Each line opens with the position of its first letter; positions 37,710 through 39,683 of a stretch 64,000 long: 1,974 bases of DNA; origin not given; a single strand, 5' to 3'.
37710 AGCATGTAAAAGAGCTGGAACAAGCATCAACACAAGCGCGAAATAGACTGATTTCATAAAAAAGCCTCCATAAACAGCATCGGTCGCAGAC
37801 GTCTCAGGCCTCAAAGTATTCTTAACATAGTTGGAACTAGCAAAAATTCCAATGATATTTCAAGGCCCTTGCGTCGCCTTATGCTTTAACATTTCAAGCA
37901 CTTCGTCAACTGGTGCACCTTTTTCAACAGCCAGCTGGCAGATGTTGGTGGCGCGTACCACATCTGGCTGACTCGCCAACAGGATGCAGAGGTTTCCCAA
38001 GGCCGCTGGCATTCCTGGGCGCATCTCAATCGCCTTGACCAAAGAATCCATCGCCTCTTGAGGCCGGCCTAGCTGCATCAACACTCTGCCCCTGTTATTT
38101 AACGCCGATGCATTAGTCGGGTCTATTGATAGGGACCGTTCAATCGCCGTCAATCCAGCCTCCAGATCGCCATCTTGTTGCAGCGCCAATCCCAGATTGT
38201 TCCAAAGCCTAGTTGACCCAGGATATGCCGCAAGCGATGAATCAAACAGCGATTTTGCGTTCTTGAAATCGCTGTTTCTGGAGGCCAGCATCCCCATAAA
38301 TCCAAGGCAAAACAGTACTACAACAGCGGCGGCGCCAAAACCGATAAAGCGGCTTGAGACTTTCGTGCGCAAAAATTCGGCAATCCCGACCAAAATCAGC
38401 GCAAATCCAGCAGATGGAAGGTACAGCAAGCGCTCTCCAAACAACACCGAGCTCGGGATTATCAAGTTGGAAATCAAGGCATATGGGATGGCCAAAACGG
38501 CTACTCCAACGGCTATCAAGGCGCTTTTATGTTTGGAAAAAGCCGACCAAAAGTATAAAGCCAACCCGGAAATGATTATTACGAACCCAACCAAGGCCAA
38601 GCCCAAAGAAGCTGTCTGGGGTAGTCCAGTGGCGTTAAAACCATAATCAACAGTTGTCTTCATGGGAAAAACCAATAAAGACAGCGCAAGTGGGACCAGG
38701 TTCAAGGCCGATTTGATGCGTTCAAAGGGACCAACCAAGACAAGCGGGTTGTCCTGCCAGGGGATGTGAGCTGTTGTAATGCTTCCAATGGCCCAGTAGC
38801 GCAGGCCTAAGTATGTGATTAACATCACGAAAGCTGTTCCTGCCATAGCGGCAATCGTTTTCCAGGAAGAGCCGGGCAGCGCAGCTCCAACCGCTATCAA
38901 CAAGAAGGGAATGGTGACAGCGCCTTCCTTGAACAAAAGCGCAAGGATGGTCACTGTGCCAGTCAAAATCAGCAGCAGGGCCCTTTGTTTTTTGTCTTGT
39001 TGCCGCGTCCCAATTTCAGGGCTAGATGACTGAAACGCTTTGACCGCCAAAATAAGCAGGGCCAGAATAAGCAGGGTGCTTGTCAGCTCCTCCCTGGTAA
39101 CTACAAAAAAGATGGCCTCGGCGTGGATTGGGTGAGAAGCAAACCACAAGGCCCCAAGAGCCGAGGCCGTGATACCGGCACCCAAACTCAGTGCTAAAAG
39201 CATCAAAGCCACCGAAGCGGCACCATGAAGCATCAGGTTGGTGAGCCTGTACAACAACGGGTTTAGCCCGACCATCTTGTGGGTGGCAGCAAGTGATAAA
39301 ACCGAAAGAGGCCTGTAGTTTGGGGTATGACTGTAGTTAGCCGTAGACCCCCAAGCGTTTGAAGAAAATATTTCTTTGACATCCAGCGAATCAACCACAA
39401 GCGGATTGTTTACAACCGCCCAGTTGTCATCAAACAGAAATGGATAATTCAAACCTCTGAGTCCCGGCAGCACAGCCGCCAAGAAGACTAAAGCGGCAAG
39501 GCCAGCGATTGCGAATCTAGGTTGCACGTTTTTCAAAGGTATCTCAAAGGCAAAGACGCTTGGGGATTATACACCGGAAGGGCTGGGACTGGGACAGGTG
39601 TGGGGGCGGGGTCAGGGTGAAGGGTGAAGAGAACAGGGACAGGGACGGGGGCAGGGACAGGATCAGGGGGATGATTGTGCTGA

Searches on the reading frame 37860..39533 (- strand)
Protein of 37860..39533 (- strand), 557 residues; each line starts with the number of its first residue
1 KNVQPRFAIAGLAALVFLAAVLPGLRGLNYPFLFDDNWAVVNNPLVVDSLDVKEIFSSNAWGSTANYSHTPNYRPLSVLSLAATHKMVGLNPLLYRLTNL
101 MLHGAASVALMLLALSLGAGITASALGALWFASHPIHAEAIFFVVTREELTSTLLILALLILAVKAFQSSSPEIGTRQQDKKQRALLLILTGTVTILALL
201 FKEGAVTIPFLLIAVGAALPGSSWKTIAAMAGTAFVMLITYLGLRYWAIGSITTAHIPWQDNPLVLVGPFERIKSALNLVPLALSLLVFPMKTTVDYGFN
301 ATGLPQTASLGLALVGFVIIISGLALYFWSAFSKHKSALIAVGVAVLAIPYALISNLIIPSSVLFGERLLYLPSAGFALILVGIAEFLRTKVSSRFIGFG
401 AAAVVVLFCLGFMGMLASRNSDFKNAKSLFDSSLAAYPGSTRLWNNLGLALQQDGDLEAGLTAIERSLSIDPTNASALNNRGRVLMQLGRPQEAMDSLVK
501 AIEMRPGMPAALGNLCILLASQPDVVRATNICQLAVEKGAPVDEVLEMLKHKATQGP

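Call 7: search_protein_families(library=pfam, proteins=[window:37860-39533:-], max_evalue=0.01)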
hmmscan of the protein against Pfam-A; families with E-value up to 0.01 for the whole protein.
window:37860-39533:- (557 aa): 13 families
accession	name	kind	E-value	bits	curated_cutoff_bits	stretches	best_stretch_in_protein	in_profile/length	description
PF13432.12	TPR_16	-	3.8e-14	53.2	32.7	2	448-509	4-65/65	Tetratricopeptide repeat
PF07719.23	TPR_2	-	1.4e-13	50.3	27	2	475-506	1-32/34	Tetratricopeptide repeat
PF00515.34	TPR_1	-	1.9e-13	50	27.8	2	475-506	1-32/34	Tetratricopeptide repeat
PF13181.12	TPR_8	-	1.9e-12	46.7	25.7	2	475-506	1-32/34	Tetratricopeptide repeat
PF14559.12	TPR_19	-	1.4e-11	45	25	3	485-540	1-56/68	Tetratricopeptide repeat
PF13431.12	TPR_17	-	2.9e-11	43.1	24.4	1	464-494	2-32/34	Tetratricopeptide repeat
PF13371.12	TPR_9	-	5.5e-11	42.8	35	1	453-509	7-63/73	Tetratricopeptide repeat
PF13424.12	TPR_12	-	4.1e-09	36.9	30.1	1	442-505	4-75/77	Tetratricopeptide repeat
PF13428.12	TPR_14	-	5.7e-09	36.2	23.5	0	442-483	2-43/44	Tetratricopeptide repeat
PF13374.12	TPR_10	-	1.3e-06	28.6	27.5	1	475-505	2-32/42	Tetratricopeptide repeat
PF13414.12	TPR_11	-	2.9e-05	24.1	26.8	1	448-489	1-42/42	TPR repeat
PF23914.1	TPR_CcmH_CycH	-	0.00012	22.4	42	0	468-520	43-95/158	Cytochrome c-type biogenesis protein H TPR domain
PF01239.28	PPTA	-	0.0066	16.6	29.5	0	459-488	3-32/32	Protein prenyltransferase alpha subunit repeat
